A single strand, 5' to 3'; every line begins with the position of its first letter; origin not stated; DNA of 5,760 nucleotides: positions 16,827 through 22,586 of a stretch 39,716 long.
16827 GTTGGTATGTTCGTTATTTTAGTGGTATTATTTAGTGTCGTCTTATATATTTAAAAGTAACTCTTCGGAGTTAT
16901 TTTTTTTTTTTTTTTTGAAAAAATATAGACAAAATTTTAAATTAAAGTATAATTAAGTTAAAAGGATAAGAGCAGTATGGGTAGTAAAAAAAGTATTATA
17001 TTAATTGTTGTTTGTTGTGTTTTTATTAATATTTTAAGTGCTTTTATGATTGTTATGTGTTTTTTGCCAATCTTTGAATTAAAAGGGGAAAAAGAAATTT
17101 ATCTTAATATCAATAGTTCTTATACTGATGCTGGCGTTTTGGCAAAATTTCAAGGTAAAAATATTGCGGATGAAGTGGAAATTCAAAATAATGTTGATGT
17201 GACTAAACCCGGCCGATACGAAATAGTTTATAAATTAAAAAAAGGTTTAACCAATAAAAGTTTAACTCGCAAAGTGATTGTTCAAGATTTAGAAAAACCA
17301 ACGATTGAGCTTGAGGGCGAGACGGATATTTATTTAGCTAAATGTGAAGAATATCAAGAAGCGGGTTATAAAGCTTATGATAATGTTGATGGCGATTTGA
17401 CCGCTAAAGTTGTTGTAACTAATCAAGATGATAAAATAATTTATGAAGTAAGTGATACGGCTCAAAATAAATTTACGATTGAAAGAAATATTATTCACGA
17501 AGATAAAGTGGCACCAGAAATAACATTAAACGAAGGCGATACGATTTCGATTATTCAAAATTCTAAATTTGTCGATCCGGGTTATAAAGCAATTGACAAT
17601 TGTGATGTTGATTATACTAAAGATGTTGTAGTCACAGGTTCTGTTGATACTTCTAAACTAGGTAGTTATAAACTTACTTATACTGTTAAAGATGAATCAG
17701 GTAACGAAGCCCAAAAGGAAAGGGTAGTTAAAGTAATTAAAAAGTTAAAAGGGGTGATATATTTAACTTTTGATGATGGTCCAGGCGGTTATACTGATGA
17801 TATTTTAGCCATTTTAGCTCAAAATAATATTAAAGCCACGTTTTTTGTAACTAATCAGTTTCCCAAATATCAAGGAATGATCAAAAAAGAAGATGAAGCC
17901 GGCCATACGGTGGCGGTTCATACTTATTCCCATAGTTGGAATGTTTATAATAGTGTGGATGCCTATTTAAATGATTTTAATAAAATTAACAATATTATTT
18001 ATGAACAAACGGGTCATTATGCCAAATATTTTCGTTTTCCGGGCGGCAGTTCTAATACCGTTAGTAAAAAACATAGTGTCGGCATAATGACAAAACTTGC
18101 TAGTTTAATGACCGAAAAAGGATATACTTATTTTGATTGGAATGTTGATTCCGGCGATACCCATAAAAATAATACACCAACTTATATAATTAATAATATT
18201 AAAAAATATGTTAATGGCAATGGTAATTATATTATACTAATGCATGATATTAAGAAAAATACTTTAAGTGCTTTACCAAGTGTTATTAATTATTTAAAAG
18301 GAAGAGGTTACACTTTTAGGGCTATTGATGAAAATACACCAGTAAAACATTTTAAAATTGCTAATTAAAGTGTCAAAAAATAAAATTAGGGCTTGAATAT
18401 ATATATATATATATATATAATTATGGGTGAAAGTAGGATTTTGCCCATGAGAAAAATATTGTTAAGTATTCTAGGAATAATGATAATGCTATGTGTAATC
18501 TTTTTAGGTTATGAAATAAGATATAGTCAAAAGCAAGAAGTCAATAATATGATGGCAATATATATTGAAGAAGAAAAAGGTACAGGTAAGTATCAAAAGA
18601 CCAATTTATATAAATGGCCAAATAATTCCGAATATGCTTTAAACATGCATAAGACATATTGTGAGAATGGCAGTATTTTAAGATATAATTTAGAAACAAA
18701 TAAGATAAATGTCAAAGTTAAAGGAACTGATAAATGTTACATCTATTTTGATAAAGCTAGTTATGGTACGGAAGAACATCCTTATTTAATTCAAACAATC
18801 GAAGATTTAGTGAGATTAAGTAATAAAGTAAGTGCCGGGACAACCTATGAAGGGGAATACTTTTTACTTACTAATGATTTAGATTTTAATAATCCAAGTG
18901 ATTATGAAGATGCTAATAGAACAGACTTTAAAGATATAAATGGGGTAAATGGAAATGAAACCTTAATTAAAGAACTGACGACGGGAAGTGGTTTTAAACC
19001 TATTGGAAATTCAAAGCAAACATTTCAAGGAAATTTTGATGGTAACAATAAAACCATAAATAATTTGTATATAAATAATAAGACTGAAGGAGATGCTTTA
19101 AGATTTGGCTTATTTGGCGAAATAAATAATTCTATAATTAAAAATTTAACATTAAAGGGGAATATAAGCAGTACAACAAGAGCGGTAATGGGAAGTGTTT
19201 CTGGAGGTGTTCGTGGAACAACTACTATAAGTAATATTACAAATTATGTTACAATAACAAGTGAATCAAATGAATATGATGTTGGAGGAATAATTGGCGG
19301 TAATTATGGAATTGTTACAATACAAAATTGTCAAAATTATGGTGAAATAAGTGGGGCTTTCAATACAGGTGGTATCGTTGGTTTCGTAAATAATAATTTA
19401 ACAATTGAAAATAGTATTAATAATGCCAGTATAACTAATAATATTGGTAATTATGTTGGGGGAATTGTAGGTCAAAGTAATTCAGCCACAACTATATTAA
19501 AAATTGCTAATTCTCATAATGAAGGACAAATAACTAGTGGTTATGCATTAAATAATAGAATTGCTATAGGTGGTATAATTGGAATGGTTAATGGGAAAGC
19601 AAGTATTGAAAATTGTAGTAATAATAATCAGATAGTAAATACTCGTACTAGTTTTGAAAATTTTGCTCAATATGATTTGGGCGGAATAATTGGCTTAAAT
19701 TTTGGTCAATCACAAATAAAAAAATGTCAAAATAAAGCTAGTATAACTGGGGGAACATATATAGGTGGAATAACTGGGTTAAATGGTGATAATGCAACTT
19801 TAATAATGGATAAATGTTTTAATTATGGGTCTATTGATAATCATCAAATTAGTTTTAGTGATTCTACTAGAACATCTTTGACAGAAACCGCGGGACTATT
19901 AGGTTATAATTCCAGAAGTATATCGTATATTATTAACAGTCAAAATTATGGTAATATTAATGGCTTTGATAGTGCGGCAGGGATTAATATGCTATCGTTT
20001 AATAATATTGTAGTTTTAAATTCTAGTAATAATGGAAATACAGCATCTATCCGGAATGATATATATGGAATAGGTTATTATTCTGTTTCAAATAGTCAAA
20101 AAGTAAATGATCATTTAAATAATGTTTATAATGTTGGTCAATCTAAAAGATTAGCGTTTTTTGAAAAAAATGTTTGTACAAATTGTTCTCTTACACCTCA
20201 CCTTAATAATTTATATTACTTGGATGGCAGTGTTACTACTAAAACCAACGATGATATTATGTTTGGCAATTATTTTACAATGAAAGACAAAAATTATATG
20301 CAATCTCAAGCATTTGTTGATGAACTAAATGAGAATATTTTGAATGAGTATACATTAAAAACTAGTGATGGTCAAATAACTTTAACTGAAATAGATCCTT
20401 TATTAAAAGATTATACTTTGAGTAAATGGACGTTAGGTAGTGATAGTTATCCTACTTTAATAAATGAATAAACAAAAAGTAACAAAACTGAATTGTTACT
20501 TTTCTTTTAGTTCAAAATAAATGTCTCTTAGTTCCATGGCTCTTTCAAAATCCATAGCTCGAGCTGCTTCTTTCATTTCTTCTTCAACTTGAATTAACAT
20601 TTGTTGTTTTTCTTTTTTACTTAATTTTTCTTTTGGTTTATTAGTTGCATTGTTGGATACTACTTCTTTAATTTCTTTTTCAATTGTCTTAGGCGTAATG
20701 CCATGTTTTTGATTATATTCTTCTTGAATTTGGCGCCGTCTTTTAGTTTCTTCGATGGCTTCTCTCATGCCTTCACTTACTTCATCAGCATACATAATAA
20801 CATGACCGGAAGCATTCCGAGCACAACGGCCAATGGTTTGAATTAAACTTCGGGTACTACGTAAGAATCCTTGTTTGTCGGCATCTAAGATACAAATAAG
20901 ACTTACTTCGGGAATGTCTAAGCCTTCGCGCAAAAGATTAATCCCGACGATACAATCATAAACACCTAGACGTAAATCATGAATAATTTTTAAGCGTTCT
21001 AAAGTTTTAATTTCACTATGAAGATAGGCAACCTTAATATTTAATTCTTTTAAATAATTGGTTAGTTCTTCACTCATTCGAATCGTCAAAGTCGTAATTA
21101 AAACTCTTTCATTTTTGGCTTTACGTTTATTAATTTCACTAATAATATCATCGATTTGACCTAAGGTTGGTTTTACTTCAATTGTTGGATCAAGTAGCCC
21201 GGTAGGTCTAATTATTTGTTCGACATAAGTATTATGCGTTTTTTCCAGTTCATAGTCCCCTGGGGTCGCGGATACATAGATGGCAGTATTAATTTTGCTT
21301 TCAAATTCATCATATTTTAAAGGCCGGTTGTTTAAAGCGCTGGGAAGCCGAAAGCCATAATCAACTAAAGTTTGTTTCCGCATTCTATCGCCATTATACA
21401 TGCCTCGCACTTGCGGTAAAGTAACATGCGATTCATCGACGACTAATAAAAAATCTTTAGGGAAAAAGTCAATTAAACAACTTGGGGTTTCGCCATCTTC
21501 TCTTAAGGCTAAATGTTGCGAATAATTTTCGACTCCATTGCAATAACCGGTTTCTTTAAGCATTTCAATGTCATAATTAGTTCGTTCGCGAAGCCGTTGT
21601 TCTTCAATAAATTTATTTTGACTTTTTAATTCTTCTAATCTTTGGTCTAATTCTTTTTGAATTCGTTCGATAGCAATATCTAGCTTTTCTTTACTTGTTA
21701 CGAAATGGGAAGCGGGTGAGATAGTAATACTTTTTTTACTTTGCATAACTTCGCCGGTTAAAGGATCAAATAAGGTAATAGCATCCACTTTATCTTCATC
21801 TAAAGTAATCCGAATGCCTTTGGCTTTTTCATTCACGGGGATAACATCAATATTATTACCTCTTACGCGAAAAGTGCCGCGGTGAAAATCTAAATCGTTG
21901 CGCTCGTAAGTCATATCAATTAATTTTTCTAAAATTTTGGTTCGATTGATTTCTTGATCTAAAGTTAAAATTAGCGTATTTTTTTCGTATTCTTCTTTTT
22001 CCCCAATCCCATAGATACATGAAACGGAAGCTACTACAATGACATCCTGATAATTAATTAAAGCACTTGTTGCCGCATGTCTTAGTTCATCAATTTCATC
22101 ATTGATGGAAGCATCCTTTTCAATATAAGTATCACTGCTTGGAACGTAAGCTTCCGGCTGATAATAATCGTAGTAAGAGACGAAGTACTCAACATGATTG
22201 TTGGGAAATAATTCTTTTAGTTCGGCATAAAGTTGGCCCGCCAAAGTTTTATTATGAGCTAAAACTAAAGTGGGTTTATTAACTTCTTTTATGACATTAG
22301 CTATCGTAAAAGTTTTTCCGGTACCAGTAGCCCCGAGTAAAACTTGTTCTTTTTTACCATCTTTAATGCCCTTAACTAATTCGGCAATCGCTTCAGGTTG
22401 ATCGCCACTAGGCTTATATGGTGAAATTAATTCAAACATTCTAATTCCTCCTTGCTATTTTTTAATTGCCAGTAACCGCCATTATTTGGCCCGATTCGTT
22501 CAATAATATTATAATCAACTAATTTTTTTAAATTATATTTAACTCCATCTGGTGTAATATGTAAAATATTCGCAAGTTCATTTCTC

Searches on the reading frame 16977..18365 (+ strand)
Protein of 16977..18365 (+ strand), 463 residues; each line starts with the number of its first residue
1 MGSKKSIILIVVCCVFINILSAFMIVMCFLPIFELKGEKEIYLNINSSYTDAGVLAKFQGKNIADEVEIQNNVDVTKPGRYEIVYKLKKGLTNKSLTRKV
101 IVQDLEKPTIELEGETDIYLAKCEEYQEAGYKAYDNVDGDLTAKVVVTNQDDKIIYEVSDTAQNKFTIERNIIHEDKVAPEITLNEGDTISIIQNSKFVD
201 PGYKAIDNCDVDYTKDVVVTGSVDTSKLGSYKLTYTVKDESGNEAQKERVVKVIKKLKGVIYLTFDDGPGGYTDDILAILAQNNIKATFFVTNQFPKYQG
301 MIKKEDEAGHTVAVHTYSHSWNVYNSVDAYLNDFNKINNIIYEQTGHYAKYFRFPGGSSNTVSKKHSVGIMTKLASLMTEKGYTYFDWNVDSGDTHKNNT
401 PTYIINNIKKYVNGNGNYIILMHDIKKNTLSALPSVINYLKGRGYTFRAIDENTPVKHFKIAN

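Call 77: search_protein_families(library=pfam, proteins=[window:16977-18365:+], max_evalue=0.00001)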
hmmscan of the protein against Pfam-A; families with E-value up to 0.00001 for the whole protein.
window:16977-18365:+ (463 aa): 3 families
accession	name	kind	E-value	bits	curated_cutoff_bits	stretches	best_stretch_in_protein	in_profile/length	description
PF16403.11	Bact_surface_Ig-like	-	5.3e-45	151.8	27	3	182-253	1-71/71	Bacterial surface protein, Ig-like domain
PF01522.26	Polysacc_deac_1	-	2.2e-25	89.4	23.1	1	258-363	6-112/124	Polysaccharide deacetylase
PF07523.18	Big_3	-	7.1e-08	33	21.2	0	215-241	35-61/68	Bacterial Ig-like domain (group 3)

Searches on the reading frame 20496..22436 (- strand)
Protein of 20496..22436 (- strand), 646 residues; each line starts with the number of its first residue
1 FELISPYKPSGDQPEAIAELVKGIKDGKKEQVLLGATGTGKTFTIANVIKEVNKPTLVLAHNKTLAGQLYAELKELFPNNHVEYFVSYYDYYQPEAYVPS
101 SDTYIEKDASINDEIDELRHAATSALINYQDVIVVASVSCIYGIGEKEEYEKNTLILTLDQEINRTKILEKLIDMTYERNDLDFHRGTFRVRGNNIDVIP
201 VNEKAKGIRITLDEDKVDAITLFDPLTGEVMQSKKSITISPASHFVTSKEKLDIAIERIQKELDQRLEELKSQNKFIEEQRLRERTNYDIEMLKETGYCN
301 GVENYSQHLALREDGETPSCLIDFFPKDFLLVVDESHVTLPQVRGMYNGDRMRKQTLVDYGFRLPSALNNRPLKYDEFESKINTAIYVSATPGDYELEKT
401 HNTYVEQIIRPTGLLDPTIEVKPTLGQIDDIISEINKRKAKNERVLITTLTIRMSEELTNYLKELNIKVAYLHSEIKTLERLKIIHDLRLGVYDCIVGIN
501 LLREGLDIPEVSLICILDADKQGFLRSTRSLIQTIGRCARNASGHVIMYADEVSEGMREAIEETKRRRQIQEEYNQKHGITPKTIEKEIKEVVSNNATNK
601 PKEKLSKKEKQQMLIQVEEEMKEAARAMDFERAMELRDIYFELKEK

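Call 77: search_protein_families(library=pfam, proteins=[window:20496-22436:-], max_evalue=0.00001)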
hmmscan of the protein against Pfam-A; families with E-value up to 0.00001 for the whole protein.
window:20496-22436:- (646 aa): 6 families
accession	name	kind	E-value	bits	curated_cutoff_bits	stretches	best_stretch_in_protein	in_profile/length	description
PF17757.6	UvrB_inter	-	2.5e-28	98.5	22.9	1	156-245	2-91/91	UvrB interaction domain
PF12344.14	UvrB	-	4.1e-22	78.2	27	1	548-590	1-43/43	Ultra-violet resistance protein B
PF00271.37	Helicase_C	-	6.9e-20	71.8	23.5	1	429-541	4-109/110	Helicase conserved C-terminal domain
PF04851.21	ResIII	-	4.5e-13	49.9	22.5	1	9-106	4-105/164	Type III restriction enzyme, res subunit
PF02151.25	UVR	-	4.5e-08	33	21.5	1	612-638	2-28/36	UvrB/uvrC motif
PF00270.35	DEAD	-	8.5e-06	26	26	0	13-81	4-73/167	DEAD/DEAH box helicase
